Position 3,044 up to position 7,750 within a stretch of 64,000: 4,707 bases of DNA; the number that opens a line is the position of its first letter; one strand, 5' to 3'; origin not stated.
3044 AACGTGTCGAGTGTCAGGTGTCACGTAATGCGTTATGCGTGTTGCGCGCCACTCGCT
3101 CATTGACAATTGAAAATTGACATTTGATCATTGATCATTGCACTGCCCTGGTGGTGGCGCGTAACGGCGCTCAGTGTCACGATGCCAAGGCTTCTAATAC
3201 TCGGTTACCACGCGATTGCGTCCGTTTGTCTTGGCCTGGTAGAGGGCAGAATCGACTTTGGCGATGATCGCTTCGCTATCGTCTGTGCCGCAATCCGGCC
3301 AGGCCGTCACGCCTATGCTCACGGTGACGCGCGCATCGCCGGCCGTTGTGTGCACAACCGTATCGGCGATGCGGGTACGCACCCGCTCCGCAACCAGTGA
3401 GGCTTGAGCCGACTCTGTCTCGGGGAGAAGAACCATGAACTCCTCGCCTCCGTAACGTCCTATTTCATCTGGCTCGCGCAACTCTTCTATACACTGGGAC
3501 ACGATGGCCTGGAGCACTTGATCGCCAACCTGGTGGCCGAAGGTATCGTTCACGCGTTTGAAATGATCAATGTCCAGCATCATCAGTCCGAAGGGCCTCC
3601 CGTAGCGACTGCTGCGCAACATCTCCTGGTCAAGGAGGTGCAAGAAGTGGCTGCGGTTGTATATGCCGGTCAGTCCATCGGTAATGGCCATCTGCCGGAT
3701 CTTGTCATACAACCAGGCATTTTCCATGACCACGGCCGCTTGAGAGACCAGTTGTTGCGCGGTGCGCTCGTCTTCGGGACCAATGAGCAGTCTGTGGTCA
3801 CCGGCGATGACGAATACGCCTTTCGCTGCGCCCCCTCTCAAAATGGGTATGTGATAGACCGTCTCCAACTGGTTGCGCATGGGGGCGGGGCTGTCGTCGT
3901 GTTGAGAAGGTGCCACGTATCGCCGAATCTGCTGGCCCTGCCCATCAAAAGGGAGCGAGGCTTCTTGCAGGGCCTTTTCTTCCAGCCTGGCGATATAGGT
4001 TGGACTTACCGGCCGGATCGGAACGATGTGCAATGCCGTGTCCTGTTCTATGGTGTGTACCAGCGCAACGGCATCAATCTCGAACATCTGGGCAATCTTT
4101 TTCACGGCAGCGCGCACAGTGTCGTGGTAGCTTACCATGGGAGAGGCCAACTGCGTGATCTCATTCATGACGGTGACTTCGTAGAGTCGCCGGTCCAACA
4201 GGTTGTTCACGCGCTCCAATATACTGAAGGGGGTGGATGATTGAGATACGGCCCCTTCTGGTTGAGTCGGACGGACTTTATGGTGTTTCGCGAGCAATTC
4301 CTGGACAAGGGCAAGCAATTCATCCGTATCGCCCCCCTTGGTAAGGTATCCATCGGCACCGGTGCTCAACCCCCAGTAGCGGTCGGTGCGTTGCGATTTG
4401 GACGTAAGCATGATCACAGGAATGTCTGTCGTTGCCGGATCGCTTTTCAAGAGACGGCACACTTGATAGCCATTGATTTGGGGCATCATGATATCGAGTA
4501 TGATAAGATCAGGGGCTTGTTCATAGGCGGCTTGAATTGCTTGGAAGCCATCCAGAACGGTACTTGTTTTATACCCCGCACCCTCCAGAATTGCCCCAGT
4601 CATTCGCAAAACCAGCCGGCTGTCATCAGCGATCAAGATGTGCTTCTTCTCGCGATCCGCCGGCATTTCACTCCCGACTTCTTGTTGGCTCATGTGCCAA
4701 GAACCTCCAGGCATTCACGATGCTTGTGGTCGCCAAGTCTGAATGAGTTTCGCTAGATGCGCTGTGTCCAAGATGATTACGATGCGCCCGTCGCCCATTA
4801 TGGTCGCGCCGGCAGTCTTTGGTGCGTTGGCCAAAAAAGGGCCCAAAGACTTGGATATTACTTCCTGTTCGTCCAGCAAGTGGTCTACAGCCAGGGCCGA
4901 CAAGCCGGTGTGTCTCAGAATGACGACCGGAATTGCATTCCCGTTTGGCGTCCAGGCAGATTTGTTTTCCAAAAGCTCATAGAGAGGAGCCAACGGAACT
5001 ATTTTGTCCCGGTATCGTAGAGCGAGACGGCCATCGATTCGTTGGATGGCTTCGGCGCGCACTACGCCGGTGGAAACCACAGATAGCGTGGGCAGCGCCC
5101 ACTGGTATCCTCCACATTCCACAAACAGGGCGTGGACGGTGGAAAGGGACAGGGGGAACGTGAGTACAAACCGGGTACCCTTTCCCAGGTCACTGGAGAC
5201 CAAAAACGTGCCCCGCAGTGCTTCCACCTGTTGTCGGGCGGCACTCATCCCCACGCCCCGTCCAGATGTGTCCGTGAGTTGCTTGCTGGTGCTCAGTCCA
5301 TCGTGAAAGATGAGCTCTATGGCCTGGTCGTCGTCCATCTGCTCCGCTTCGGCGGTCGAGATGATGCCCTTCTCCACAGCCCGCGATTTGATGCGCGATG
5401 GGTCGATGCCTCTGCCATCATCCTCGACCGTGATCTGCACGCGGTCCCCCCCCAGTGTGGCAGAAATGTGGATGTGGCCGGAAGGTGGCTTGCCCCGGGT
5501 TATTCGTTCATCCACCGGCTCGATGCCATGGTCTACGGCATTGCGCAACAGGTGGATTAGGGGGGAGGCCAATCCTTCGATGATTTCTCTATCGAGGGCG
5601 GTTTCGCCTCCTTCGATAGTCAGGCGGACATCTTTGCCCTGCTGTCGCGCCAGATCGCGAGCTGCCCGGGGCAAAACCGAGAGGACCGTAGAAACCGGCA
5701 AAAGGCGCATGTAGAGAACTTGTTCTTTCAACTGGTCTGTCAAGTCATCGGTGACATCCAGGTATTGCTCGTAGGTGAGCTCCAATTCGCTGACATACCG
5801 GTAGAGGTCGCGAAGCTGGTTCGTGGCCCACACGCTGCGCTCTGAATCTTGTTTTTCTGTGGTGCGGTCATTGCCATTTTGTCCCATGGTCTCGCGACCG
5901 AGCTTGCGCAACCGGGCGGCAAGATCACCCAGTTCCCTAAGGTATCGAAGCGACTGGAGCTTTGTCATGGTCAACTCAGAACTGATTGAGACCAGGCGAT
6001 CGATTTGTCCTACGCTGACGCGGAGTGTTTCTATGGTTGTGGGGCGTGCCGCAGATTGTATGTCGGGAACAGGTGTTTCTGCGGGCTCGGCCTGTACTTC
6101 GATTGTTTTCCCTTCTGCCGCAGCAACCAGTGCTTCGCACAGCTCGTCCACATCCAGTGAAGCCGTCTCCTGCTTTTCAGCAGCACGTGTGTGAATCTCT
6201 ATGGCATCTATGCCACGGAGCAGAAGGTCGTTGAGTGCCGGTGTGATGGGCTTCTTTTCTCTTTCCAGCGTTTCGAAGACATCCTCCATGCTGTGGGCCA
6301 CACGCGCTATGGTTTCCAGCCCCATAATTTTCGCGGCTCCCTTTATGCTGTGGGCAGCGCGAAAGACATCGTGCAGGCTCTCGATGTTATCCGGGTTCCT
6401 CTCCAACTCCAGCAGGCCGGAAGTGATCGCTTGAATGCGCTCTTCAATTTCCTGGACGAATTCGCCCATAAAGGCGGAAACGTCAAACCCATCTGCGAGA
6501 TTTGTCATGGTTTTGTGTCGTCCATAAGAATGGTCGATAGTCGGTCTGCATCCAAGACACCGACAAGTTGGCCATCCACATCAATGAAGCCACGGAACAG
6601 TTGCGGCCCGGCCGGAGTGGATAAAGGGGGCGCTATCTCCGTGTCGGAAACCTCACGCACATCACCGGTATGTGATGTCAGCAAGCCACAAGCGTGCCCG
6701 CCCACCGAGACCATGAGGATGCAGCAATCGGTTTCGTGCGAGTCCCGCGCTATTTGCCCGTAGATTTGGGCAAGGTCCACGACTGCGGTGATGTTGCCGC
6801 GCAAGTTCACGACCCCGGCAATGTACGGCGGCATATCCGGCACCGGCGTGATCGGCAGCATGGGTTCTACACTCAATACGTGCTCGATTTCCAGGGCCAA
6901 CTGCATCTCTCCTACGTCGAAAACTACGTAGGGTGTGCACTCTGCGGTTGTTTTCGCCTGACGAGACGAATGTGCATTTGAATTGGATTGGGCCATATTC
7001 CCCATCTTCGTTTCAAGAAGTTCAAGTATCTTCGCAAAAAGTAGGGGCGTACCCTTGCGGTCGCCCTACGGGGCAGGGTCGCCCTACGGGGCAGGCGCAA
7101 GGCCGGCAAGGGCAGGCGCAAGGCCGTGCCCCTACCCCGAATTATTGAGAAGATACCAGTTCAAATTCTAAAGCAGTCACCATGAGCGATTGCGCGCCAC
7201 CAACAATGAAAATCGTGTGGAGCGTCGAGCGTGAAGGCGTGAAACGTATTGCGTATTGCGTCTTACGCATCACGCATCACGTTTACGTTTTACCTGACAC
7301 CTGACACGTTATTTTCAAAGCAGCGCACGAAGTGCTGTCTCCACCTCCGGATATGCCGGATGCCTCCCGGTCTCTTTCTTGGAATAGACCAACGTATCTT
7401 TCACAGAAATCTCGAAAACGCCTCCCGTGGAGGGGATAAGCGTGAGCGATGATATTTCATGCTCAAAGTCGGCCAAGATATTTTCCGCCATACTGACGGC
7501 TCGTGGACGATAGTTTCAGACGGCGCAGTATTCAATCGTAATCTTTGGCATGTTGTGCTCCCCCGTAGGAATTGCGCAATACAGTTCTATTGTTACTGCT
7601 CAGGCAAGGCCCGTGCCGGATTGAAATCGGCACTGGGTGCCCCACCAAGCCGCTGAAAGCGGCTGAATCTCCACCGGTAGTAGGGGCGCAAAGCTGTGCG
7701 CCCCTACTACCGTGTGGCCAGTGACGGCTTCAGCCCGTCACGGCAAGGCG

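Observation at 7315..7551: Hidden selenoprotein gene: SelW/Rdx-family CxxU protein split by an in-frame TGA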

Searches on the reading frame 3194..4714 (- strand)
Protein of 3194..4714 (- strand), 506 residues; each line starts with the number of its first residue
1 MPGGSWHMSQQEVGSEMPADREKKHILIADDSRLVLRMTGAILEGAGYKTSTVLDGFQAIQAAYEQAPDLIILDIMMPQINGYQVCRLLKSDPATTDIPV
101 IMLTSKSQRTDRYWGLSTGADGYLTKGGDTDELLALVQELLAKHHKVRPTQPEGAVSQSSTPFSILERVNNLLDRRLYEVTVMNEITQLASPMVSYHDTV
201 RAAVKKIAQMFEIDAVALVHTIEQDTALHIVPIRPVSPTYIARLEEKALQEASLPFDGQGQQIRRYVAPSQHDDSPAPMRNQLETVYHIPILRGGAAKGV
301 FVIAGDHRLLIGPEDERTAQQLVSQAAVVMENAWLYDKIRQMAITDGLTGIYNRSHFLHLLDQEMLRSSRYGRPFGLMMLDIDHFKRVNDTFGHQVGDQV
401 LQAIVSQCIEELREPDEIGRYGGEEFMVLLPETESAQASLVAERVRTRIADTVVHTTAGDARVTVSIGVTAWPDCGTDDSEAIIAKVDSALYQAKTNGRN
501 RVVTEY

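Call 35: search_protein_families(library=pfam, proteins=[window:3194-4714:-], max_evalue=0.0001)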
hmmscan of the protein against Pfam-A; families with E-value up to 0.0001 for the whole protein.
window:3194-4714:- (506 aa): 2 families
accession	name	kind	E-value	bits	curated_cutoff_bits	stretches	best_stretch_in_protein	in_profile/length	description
PF00990.26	GGDEF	-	6.3e-47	159.8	23.8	1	343-501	1-161/161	Diguanylate cyclase, GGDEF domain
PF00072.30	Response_reg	-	9.4e-26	90.6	30.2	1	26-137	1-110/111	Response regulator receiver domain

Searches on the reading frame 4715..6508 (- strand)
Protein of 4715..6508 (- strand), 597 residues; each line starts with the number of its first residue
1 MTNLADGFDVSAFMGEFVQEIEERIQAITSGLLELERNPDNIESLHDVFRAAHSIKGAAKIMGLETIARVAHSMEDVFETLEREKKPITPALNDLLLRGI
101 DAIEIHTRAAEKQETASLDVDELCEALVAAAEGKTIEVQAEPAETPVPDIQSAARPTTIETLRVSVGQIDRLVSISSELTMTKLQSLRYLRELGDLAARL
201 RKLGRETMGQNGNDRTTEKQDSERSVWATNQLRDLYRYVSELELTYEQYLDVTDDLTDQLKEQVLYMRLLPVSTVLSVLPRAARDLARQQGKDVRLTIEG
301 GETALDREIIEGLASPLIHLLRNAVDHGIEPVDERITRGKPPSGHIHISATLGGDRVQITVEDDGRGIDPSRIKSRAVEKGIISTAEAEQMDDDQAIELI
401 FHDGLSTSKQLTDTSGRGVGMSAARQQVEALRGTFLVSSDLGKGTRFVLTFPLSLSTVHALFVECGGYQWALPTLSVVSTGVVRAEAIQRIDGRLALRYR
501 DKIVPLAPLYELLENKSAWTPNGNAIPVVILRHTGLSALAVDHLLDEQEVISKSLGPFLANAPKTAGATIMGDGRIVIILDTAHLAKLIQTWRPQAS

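Call 35: search_protein_families(library=pfam, proteins=[window:4715-6508:-], max_evalue=0.0001)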
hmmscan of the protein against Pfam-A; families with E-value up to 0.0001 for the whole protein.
window:4715-6508:- (597 aa): 3 families
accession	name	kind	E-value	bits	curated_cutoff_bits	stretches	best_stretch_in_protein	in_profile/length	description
PF02518.31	HATPase_c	-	2.6e-19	70.1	26.4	1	316-454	5-110/111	Histidine kinase-, DNA gyrase B-, and HSP90-like ATPase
PF01627.28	Hpt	-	1.8e-15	57.4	24.6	1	14-103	3-81/84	Hpt domain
PF01584.24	CheW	-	9.5e-15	54.9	23.5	1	460-587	2-135/138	CheW-like domain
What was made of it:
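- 3194..7005 (-): Context only: the co-oriented downstream genes cheW (7005-6505), cheA (6508-4715) and a response regulator with a GGDEF domain (4714-3194). Pfam hits (call 35).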

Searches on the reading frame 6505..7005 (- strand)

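Call 35: search_protein_families(library=pfam, proteins=[window:6505-7005:-], max_evalue=0.0001)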
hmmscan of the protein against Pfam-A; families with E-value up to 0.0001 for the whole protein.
window:6505-7005:- (166 aa): 1 family
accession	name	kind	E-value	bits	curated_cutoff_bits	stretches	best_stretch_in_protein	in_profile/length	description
PF01584.24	CheW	-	1.3e-28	99.8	23.5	1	26-156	2-133/138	CheW-like domain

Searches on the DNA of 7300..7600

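Call 21: search_rna_families(source=window, start=7300, end=7600, threshold=evalue, max_evalue=10)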
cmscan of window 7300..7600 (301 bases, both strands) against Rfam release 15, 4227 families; matches with E-value up to 10: 4.
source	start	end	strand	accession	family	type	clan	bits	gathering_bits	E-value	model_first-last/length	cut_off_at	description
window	7513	7529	+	RF01337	CRISPR-DR24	Gene; CRISPR;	-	13.9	35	5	1-30/30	no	CRISPR RNA direct repeat element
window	7485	7551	-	RF00283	SCARNA18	Gene; snRNA; snoRNA; scaRNA;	-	12.3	40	7.6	1-83/83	no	small Cajal body-specific RNA 18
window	7356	7371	-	RF02076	STnc100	Gene; sRNA;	-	11.8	47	2.5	125-140/206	no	Gammaproteobacterial sRNA STnc100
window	7453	7492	-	RF00114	S15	Cis-reg; leader;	CL00121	10.3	39.5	6.3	1-117/117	no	Ribosomal S15 leader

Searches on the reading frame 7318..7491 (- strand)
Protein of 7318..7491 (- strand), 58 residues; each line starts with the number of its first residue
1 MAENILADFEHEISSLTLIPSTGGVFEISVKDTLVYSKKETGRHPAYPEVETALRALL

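Call 41: search_protein_representatives(protein=window:7318-7491:-)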
Query: 58 residues. Proteins with E-value up to 0.001 (for the whole library): 262; up to 1e-10: 3; up to 1e-30: 0. The best 150 are listed.
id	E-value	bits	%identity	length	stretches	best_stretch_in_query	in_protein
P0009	8.1e-16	72.5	29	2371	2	9-50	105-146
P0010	4.5e-11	57.8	59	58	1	1-56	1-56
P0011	5.9e-11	57.4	55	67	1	1-58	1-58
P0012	4.2e-10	54.7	56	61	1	2-55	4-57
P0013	9.9e-10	53.6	57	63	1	1-51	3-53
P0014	1.6e-09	52.9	53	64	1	1-55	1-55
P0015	1.7e-09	52.8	55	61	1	3-57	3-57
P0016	1.8e-09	52.8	49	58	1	3-57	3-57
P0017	9.5e-09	50.5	44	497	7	5-29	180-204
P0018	2.7e-08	49.1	47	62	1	2-54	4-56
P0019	3.0e-08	49.0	45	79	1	2-57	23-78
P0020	5.4e-08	48.2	38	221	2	1-48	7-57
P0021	6.0e-08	48.0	48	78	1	2-55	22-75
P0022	1.2e-07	47.1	48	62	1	1-56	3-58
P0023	1.4e-07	46.9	46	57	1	1-57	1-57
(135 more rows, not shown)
